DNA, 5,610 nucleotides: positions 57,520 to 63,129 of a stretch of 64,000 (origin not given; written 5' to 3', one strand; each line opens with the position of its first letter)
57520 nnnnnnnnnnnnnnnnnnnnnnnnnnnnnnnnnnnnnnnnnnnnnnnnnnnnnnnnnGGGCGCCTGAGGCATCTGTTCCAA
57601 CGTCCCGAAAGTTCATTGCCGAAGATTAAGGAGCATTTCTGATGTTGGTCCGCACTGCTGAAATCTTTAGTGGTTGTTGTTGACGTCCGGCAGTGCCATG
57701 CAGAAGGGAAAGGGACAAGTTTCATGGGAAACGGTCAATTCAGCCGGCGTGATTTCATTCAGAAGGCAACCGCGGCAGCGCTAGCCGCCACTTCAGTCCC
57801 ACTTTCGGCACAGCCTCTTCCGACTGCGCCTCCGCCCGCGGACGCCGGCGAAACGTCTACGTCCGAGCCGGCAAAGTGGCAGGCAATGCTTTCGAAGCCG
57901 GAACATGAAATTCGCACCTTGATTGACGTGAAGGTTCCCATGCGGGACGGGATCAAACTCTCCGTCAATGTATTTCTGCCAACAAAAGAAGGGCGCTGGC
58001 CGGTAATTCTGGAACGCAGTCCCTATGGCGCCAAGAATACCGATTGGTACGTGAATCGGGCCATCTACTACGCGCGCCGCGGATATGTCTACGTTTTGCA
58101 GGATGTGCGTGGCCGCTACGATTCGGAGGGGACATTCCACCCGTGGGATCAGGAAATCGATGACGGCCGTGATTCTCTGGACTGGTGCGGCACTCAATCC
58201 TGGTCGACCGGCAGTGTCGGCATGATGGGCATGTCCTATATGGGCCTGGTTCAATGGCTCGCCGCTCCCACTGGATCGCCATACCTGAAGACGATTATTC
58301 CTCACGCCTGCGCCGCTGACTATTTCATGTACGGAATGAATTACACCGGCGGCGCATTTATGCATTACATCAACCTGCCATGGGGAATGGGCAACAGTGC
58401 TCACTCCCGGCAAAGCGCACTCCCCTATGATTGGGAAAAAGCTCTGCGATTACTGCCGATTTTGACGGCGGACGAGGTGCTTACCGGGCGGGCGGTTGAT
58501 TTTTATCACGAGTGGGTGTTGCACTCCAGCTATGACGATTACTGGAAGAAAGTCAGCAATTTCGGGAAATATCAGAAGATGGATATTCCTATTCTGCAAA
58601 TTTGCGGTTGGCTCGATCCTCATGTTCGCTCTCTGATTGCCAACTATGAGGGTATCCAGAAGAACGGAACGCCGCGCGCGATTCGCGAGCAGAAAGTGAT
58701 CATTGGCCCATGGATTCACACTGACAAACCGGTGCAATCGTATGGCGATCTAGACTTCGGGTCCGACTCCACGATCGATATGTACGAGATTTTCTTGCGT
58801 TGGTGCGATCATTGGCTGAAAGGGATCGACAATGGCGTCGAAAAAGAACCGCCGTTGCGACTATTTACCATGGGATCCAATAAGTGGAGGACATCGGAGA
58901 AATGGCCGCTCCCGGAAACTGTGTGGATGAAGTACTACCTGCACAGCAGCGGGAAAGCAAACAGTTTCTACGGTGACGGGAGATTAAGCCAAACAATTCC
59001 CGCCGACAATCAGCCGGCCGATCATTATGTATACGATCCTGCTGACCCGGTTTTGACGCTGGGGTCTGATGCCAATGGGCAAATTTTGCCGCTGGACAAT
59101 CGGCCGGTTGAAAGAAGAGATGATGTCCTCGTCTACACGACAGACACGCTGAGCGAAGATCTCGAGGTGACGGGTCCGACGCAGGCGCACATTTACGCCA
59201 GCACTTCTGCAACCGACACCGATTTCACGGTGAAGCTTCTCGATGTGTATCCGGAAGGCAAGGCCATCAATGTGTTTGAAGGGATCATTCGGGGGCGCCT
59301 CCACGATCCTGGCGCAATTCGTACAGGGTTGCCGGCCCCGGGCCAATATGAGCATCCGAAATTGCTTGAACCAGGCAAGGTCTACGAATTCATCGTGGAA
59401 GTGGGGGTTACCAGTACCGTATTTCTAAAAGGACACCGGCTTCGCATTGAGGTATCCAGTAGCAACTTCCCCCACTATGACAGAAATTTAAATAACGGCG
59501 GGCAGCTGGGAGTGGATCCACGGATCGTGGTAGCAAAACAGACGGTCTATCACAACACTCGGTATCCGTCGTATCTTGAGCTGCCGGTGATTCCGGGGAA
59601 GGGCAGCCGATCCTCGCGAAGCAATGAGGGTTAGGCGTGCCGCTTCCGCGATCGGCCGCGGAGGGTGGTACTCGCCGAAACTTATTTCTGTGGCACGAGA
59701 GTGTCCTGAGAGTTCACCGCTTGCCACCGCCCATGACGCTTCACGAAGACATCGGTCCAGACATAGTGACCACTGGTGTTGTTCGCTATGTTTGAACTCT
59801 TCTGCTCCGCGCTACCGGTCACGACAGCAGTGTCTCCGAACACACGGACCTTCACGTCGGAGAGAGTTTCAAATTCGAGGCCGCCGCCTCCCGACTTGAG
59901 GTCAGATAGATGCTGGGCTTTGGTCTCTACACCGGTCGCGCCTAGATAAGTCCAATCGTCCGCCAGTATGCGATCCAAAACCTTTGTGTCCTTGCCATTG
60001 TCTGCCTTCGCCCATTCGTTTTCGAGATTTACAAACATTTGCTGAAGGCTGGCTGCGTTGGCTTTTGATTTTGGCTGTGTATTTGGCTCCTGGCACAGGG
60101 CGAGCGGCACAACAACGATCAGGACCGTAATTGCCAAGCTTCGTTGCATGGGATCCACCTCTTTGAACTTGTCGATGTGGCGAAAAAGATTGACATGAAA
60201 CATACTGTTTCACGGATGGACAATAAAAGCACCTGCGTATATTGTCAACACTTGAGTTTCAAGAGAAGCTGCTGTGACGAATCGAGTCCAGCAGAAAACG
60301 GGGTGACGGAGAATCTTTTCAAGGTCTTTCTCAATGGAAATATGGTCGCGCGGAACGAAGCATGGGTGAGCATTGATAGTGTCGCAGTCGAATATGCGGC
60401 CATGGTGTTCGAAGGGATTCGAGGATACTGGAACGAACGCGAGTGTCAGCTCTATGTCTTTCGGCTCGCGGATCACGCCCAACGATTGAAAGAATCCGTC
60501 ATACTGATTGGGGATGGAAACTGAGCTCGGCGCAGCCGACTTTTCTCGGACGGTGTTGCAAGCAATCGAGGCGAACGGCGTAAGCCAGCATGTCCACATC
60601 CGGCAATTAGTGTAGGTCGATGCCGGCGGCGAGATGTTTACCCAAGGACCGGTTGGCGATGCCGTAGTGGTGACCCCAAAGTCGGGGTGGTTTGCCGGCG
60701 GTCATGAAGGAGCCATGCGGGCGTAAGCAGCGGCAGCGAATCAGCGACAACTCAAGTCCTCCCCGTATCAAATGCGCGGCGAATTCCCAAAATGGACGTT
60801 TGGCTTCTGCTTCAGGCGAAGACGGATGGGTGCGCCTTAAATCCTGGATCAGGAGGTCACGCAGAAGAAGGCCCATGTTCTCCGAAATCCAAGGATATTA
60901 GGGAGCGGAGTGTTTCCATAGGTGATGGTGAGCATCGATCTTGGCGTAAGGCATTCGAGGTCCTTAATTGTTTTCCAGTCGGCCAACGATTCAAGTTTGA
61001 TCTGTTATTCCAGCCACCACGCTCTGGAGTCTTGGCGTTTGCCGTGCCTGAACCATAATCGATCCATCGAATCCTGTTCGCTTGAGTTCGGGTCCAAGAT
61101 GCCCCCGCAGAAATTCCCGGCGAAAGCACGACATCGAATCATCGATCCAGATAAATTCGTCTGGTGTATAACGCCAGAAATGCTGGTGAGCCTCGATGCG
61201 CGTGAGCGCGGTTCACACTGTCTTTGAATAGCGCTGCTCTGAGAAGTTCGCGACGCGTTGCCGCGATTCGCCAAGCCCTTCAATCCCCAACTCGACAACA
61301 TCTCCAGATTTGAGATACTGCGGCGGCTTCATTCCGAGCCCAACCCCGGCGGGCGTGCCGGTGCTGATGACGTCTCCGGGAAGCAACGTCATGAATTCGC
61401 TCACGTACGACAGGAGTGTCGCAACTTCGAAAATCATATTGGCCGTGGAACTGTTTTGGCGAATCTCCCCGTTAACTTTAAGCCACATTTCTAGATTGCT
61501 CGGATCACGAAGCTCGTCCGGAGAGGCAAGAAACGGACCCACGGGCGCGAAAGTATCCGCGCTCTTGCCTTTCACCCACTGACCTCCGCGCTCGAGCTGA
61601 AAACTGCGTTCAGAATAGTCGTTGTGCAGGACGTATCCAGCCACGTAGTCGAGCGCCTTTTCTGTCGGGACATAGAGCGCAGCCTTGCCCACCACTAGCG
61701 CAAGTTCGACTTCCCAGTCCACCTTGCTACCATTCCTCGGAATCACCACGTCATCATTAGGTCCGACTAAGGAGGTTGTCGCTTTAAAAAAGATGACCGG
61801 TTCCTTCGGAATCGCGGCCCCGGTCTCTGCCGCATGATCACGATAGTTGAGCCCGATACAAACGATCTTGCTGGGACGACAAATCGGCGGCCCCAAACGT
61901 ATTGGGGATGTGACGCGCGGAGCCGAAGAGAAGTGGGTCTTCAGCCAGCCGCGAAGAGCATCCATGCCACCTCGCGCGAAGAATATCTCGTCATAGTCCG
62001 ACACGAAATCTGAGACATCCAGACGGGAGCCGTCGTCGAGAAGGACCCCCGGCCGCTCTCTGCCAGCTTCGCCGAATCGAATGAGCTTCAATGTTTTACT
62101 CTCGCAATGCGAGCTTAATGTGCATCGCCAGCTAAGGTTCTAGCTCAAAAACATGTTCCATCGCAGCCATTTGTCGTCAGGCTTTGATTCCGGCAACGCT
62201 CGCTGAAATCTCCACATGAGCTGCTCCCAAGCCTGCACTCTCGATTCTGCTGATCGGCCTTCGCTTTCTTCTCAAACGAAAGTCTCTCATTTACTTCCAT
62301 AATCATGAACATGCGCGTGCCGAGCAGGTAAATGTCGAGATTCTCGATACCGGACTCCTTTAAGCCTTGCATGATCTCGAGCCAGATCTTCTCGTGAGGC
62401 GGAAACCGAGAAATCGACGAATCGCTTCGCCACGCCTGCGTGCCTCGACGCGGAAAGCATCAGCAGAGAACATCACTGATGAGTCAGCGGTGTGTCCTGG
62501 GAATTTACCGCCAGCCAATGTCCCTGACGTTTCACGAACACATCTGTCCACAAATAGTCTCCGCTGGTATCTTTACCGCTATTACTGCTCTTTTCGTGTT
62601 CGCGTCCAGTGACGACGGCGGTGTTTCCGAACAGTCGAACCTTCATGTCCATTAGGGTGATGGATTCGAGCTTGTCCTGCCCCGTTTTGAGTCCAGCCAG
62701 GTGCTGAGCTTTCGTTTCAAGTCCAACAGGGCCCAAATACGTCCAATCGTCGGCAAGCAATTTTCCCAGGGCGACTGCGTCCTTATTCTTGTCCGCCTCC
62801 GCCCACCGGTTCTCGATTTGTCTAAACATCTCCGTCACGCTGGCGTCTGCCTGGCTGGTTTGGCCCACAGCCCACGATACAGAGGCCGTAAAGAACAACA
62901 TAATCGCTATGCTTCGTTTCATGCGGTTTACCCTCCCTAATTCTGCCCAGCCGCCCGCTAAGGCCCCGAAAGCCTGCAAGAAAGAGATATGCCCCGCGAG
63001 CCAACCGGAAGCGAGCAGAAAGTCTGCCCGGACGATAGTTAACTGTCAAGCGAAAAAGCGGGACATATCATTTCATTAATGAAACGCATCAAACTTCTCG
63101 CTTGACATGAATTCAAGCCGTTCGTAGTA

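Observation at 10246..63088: Recurrent GAAAC/GTTTC half-site element in at least seven intergenic regions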

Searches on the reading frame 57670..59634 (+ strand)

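Call 13: search_protein_families(library=pfam, max_evalue=0.00001, proteins=[window:57670-59634:+])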
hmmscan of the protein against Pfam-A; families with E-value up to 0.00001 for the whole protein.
window:57670-59634:+ (654 aa): 2 families
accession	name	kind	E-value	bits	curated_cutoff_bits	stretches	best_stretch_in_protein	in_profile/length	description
PF02129.25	Peptidase_S15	-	7.6e-59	200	23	1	93-351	1-261/262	X-Pro dipeptidyl-peptidase (S15 family)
PF08530.16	PepX_C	-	1.9e-45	155.8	22.5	1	388-637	1-217/217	X-Pro dipeptidyl-peptidase C-terminal non-catalytic domain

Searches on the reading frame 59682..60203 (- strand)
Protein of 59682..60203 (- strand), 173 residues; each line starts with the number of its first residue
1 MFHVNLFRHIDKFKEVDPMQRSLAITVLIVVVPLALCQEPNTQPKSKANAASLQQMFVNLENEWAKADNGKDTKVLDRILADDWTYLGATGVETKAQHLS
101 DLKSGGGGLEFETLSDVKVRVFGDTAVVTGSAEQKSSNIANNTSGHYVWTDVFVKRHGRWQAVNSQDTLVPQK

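Call 13: search_protein_families(library=pfam, max_evalue=0.00001, proteins=[window:59682-60203:-])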
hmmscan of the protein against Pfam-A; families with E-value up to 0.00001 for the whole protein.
window:59682-60203:- (173 aa): 2 families
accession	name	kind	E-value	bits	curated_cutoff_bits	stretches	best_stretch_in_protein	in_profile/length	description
PF14534.12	DUF4440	-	4.9e-15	56.3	25.2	1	60-161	4-106/107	Domain of unknown function (DUF4440)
PF13474.12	SnoaL_3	-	7.2e-06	26.8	22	0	62-164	6-113/121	SnoaL-like domain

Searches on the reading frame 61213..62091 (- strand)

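Call 13: search_protein_families(library=pfam, max_evalue=0.00001, proteins=[window:61213-62091:-])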
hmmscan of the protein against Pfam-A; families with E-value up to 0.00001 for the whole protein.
window:61213-62091:- (292 aa): 1 family
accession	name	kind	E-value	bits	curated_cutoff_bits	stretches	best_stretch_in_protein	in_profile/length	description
PF01557.24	FAA_hydrolase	-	5.4e-73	245.6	23.9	1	75-280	1-213/214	Fumarylacetoacetate (FAA) hydrolase C-terminal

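Call 57: search_protein_families(library=ncbifam, max_evalue=0.00001, proteins=[window:61213-62091:-])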
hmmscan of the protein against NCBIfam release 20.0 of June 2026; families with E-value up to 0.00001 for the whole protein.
window:61213-62091:- (292 aa): 6 families
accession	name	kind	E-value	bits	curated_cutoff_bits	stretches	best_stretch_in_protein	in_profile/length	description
NF053535.1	DhyDRhmHlse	equivalog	1e-105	353.1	500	1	1-285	1-283/284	2,4-didehydro-3-deoxy-L-rhamnonate hydrolase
TIGR02303.1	HpaG-C-term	equivalog_domain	8.6e-57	192.4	276.4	1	72-278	41-240/245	4-hydroxyphenylacetate degradation bifunctional isomerase/decarboxylase, C-terminal subunit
NF011750.0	PRK15203.1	equivalog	2e-44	152.1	811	1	75-280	224-422/429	4-hydroxyphenylacetate degradation bifunctional isomerase/decarboxylase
NF007967.0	PRK10691.1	equivalog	1.3e-41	142.3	201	1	74-271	17-210/219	fumarylacetoacetate hydrolase family protein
NF009399.0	PRK12764.1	equivalog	8.9e-39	133.8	444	1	71-273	19-212/501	fumarylacetoacetate hydrolase family protein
TIGR02305.1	HpaG-N-term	equivalog_domain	5e-35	120.9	228.65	1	93-276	28-201/205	4-hydroxyphenylacetate degradation bifunctional isomerase/decarboxylase, N-terminal subunit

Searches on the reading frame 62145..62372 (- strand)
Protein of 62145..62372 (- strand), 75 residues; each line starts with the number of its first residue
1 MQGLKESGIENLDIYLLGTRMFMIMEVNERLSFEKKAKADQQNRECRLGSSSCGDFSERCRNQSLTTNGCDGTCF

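Call 13: search_protein_families(library=pfam, max_evalue=0.00001, proteins=[window:62145-62372:-])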
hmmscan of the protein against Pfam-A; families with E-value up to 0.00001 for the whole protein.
window:62145-62372:- (75 aa): 1 family
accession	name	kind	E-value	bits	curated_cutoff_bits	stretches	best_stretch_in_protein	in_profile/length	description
PF05336.19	rhaM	-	8.3e-06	26.4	23.4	1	2-48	29-73/105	L-rhamnose mutarotase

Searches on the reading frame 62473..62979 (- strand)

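Call 13: search_protein_families(library=pfam, max_evalue=0.00001, proteins=[window:62473-62979:-])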
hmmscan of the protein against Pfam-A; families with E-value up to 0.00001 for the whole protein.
window:62473-62979:- (168 aa): 1 family
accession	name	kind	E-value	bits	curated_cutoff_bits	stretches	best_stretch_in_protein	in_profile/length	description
PF14534.12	DUF4440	-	5.7e-17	62.5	25.2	1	53-156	2-106/107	Domain of unknown function (DUF4440)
